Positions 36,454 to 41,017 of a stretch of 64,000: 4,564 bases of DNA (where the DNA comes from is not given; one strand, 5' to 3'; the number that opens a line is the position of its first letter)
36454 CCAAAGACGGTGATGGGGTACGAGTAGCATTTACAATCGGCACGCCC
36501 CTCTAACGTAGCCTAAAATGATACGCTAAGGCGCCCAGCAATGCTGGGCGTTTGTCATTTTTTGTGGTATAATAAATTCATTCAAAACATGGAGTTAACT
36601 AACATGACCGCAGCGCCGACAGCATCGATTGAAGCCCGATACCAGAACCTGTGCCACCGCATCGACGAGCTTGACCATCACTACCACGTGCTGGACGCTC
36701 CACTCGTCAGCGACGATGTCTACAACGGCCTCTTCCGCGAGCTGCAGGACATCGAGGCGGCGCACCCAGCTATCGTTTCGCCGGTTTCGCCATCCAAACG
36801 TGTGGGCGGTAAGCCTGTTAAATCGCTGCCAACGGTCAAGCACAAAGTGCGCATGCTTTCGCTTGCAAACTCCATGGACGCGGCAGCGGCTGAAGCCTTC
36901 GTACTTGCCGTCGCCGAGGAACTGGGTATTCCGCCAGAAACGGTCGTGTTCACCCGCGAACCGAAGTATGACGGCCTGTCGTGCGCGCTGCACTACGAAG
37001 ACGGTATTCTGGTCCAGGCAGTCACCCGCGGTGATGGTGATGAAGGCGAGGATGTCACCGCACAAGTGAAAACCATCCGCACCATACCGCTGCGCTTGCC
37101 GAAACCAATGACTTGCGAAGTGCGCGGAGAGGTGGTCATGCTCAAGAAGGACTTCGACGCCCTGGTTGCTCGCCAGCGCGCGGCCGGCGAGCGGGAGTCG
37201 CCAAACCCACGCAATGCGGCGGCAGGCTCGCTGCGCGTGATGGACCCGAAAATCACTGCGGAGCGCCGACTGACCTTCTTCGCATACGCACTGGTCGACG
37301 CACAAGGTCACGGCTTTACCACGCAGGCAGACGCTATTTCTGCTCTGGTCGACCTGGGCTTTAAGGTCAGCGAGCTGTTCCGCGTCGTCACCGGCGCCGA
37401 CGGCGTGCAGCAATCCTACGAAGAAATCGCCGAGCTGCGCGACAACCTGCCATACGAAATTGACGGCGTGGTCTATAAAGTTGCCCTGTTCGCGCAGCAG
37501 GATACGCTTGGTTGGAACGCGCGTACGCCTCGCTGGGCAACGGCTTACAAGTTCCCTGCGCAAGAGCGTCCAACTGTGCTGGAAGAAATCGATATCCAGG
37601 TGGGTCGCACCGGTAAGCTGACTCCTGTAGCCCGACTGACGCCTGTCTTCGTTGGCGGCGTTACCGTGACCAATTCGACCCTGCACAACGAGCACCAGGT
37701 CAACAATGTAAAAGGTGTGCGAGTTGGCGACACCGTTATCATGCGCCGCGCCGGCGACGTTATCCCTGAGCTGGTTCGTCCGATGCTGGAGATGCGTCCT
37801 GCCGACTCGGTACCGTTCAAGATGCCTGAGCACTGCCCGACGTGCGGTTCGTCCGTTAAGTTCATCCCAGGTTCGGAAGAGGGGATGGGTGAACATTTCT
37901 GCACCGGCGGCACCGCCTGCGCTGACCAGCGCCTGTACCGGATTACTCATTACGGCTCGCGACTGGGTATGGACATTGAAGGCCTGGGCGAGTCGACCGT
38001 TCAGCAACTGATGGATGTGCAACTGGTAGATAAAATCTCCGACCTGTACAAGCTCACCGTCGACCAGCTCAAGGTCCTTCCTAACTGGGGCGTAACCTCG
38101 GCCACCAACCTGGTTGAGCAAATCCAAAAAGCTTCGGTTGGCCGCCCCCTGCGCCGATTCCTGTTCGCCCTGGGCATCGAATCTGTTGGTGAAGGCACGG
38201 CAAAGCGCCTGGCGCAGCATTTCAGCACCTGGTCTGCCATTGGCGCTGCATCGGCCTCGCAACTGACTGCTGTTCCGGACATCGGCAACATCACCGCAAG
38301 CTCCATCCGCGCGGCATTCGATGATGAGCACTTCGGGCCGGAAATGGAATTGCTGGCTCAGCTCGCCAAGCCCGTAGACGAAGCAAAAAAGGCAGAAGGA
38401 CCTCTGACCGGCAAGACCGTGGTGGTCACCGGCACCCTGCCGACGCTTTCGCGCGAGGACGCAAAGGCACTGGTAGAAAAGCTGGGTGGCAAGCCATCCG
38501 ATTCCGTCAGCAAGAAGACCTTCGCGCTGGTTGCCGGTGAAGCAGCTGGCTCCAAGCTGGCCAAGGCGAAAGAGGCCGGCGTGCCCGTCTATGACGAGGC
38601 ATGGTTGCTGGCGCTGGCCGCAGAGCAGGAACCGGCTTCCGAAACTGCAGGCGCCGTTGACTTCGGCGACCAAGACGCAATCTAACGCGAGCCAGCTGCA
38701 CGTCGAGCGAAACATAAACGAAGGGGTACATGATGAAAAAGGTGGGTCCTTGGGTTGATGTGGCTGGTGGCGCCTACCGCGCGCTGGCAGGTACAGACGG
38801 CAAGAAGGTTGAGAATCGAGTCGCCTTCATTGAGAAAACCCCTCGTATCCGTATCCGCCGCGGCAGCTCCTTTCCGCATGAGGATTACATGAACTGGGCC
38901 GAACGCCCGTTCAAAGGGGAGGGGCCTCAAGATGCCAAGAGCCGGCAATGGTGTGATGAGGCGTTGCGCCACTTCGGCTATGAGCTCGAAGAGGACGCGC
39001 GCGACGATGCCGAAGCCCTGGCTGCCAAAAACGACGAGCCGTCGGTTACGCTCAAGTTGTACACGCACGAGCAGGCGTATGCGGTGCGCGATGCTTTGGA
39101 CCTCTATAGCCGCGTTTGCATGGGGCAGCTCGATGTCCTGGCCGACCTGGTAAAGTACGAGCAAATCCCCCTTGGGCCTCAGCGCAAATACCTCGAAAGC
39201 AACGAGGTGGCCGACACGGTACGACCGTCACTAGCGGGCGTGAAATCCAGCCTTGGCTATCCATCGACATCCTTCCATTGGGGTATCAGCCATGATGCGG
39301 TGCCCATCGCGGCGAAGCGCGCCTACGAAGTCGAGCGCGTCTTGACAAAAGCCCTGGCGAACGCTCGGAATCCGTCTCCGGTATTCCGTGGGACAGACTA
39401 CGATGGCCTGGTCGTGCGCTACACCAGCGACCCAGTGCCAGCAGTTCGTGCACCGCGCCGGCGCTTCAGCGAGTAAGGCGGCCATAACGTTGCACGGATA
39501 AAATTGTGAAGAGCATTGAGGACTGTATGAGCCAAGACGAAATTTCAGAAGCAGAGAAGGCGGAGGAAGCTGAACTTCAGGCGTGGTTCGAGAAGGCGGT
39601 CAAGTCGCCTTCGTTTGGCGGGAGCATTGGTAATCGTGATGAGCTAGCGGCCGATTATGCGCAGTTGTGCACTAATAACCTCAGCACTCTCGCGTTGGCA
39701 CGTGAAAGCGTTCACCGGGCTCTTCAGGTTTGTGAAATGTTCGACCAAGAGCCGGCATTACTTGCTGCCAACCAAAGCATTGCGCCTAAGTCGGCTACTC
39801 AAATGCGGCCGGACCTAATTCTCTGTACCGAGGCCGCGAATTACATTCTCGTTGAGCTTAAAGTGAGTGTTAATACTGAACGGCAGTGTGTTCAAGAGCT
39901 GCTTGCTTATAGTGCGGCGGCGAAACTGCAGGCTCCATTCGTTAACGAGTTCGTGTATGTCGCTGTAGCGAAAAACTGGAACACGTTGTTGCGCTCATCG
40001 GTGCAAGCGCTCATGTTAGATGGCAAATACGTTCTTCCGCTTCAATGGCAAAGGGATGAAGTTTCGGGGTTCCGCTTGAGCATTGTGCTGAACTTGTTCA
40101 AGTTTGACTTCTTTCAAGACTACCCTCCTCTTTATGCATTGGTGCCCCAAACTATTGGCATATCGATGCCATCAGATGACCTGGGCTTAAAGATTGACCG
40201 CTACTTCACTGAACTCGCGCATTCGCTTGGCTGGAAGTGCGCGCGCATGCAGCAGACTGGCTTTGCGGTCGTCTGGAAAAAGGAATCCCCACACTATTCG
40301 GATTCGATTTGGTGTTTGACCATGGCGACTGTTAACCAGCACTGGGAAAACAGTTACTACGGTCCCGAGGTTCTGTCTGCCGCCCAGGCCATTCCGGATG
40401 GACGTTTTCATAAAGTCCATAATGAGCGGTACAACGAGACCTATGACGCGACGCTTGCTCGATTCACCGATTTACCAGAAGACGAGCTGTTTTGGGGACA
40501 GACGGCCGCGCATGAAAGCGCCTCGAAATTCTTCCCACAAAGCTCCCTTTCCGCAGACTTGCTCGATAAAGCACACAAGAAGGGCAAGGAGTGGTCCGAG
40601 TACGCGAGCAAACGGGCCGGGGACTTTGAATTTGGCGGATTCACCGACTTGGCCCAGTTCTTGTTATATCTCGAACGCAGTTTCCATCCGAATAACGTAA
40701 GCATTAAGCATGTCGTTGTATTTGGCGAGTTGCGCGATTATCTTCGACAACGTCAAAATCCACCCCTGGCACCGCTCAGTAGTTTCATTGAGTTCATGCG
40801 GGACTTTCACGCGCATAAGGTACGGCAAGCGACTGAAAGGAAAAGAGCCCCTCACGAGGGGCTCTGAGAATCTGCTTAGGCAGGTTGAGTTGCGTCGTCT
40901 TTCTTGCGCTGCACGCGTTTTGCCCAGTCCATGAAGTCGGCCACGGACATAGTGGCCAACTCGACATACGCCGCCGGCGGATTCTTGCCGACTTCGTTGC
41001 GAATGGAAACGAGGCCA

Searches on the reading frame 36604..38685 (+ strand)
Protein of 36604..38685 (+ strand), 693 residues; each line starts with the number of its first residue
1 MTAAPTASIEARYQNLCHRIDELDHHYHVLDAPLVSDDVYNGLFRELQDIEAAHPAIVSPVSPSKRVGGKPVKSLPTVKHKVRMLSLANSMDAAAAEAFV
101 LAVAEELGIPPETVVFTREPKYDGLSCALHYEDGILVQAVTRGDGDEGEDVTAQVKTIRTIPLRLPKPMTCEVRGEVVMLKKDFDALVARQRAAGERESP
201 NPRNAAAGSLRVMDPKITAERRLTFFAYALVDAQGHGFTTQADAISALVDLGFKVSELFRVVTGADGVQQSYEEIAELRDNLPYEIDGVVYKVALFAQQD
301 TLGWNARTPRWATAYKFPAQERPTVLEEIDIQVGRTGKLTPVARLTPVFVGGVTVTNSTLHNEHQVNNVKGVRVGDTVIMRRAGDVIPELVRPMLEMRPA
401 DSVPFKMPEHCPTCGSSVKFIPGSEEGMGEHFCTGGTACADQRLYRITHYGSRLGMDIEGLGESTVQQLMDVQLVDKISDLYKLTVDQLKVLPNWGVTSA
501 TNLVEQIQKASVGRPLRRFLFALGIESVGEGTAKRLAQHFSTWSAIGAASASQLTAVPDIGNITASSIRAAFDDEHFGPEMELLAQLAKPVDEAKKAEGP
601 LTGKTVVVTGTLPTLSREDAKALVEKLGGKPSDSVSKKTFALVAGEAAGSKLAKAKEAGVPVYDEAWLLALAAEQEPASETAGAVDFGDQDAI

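Call 12: search_protein_families(library=pfam, proteins=[window:36604-38685:+])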
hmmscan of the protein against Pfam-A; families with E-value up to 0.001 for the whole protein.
window:36604-38685:+ (693 aa): 8 families
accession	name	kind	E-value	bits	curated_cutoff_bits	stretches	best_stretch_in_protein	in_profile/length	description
PF01653.23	DNA_ligase_aden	-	7.1e-79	265.3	27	1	74-320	3-253/253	NAD-dependent DNA ligase adenylation domain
PF03120.22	DNA_ligase_OB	-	2.4e-28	98.3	32.9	1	324-401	2-78/79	NAD-dependent DNA ligase OB-fold domain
PF12826.13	HHH_2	-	1.2e-16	61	27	1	518-576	1-59/64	Helix-hairpin-helix motif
PF00533.33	BRCT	-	5.7e-15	55.7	21.3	1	598-671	3-77/78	BRCA1 C Terminus (BRCT) domain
PF14520.12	HHH_5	-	3.5e-12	47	27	1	520-572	2-55/57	Helix-hairpin-helix domain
PF12738.14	PTCB-BRCT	-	6e-06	26.6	22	1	608-666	5-62/63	twin BRCT domain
PF16589.12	BRCT_2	-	2.6e-05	24.8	27.3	1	601-670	3-72/86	BRCT domain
PF00633.29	HHH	-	0.00084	19.5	24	0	549-570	8-29/30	Helix-hairpin-helix motif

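Call 13: search_protein_families(library=phrogs, proteins=[window:36604-38685:+])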
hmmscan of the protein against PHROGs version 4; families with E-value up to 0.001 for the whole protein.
window:36604-38685:+ (693 aa): 5 families
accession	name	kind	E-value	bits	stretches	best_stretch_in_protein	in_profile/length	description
phrog_3869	-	DNA, RNA and nucleotide metabolism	1.2e-190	636.3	1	10-671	6-652/656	NAD-dependent DNA ligase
phrog_3359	-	DNA, RNA and nucleotide metabolism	1.1e-44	154.1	1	14-392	2-321/325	NAD-dependent DNA ligase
phrog_3498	-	DNA, RNA and nucleotide metabolism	5.5e-33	115.8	1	406-668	4-249/256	NAD-dependent DNA ligase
phrog_2561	-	DNA, RNA and nucleotide metabolism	3.3e-07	31.7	1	593-670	80-158/167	DNA ligase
phrog_3989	-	unknown function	7.7e-05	23.1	1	595-649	201-255/296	-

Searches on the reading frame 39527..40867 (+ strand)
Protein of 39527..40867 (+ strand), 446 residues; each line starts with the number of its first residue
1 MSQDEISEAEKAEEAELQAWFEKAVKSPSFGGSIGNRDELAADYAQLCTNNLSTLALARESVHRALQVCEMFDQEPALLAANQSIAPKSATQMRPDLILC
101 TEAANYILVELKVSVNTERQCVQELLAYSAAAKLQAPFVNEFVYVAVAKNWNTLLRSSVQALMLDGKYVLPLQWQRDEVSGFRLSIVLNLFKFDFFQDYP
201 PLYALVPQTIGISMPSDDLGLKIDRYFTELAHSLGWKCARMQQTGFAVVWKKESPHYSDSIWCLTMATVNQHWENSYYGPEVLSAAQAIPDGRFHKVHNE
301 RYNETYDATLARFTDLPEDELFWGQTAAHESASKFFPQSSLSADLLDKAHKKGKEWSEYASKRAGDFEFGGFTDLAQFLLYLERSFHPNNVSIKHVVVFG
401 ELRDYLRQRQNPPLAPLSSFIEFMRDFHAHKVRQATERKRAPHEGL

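Call 12: search_protein_families(library=pfam, proteins=[window:39527-40867:+])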
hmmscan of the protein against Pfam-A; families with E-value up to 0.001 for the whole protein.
window:39527-40867:+ (446 aa): 0 families

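Call 13: search_protein_families(library=phrogs, proteins=[window:39527-40867:+])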
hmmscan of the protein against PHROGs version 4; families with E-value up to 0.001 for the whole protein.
window:39527-40867:+ (446 aa): 1 family
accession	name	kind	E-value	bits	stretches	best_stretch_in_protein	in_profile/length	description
phrog_30092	-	unknown function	2.3e-07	31.2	1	76-187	61-176/408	-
